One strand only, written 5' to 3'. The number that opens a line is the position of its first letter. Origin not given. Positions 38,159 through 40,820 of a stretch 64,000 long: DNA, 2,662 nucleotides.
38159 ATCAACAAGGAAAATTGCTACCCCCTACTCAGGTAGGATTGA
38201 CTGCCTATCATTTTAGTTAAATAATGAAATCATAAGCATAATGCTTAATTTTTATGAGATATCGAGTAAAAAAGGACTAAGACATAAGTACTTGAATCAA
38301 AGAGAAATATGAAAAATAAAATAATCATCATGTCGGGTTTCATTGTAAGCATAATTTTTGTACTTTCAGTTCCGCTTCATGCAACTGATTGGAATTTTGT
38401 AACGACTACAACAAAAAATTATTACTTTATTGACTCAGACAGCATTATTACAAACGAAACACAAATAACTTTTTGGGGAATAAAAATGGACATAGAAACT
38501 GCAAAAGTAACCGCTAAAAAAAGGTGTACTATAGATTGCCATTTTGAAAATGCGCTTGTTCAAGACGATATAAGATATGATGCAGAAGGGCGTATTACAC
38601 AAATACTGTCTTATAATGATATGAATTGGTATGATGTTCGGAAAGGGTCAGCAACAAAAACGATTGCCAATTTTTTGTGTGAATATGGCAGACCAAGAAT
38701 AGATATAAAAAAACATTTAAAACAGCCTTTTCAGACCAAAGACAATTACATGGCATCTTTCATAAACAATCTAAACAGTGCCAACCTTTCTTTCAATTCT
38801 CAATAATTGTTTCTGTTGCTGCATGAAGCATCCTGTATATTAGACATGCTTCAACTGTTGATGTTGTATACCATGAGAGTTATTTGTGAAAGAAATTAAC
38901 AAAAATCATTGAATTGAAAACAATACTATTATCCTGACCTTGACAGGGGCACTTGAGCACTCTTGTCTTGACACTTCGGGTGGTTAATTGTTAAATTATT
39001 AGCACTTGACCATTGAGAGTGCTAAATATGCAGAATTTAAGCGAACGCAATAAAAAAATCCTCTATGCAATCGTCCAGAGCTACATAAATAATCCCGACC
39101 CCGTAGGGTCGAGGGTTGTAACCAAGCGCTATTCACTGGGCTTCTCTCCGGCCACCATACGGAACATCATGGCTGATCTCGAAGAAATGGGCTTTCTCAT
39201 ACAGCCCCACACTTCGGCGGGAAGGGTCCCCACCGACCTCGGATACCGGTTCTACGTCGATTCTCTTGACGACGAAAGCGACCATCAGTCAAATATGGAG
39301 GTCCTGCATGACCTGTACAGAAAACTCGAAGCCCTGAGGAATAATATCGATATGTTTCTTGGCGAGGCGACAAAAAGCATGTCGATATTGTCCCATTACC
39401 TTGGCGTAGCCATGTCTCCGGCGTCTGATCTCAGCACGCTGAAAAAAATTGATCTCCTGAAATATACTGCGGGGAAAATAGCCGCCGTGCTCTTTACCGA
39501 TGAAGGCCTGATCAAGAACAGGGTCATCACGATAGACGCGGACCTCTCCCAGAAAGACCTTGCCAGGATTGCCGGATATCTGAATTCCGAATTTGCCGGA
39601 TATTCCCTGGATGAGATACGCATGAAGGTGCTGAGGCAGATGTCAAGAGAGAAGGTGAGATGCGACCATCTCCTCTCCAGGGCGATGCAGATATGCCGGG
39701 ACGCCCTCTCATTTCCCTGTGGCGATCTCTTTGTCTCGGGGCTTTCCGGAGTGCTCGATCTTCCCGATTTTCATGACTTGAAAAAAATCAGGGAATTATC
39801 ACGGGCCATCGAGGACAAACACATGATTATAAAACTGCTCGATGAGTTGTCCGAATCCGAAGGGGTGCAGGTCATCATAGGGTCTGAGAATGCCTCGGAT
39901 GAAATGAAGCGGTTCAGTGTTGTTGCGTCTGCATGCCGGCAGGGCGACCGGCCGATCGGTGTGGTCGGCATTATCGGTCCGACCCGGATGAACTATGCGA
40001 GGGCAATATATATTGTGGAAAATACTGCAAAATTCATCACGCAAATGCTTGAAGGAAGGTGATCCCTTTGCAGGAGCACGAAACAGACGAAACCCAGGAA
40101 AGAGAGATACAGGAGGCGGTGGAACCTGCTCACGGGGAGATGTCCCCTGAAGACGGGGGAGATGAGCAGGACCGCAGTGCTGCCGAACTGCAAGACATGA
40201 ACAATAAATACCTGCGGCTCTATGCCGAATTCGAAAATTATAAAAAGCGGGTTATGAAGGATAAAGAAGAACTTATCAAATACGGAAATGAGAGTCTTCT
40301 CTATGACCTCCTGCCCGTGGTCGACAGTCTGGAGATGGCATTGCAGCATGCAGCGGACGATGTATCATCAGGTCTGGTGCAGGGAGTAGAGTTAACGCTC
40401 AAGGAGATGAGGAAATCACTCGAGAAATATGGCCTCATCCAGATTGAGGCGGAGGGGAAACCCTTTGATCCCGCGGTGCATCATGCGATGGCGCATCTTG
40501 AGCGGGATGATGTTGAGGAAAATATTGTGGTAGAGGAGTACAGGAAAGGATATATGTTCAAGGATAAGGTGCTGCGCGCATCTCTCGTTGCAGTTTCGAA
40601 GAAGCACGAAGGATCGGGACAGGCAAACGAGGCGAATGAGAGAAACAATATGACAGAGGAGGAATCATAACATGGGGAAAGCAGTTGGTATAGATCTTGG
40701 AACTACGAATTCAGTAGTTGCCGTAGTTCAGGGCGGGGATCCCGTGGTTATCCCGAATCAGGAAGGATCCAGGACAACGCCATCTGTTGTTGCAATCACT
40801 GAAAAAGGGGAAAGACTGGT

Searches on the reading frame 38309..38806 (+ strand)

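Call 70: search_protein_families(library=pfam, proteins=[window:38309-38806:+])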
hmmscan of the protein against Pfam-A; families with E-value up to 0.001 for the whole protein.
window:38309-38806:+ (165 aa): 1 family
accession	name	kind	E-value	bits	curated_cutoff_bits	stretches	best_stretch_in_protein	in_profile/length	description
PF16747.10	Adhesin_E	-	0.00027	21.6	23.7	1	28-125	1-109/109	Surface-adhesin protein E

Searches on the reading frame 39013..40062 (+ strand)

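Call 70: search_protein_families(library=pfam, proteins=[window:39013-40062:+])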
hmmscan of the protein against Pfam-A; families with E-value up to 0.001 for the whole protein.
window:39013-40062:+ (349 aa): 2 families
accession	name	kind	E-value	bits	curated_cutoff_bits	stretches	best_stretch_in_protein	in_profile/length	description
PF01628.27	HrcA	-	3.7e-56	190.9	22.2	1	115-332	3-215/215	HrcA protein C terminal domain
PF03444.21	HrcA_DNA-bdg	-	3.5e-05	23.8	21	0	8-79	1-71/79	Winged helix-turn-helix transcription repressor, HrcA DNA-binding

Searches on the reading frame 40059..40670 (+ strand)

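Call 70: search_protein_families(library=pfam, proteins=[window:40059-40670:+])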
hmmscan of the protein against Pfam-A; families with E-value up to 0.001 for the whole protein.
window:40059-40670:+ (203 aa): 1 family
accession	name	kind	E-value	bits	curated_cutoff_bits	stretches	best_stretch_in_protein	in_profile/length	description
PF01025.24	GrpE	-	2.3e-47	161.2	25.8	1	36-181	19-165/165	GrpE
